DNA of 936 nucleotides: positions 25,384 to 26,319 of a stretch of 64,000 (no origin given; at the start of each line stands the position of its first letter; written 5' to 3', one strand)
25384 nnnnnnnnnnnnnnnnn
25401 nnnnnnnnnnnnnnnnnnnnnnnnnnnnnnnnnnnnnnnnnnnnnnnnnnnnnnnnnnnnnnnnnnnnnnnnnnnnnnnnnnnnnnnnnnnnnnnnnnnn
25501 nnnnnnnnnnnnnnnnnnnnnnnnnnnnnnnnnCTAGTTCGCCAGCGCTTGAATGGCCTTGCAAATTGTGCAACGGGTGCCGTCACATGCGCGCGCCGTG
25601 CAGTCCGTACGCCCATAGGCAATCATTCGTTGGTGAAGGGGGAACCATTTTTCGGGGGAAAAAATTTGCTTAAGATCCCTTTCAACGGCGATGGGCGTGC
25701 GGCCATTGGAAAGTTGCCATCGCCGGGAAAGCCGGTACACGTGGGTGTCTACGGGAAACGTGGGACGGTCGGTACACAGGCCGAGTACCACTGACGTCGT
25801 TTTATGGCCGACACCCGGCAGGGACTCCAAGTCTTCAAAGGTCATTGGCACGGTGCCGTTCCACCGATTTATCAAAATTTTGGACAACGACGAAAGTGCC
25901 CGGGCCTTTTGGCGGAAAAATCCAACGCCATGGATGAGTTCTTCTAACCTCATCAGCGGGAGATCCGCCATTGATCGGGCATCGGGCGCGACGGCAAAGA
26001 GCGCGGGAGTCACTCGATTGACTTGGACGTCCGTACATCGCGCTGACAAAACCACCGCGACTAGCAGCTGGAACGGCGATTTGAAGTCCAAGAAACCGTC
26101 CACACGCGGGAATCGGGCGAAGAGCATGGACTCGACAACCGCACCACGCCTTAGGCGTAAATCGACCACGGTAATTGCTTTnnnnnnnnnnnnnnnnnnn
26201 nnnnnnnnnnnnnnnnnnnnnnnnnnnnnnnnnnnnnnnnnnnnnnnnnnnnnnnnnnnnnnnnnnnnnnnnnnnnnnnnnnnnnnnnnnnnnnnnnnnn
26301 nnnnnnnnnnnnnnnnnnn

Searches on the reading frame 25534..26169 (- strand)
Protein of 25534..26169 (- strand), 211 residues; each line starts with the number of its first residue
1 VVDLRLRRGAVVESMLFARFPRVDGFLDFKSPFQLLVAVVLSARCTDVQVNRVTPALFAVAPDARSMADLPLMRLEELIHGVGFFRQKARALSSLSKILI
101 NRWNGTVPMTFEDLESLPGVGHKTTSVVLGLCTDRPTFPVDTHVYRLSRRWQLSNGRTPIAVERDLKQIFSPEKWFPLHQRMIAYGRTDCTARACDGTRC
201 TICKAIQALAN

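Call 68: search_protein_families(library=pfam, proteins=[window:25534-26169:-], max_evalue=0.001)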
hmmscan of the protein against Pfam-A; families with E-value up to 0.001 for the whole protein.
window:25534-26169:- (211 aa): 1 family
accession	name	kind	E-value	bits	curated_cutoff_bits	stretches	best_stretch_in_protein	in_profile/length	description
PF00730.31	HhH-GPD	-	2.8e-23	82.8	26.2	1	37-171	1-107/108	HhH-GPD superfamily base excision DNA repair protein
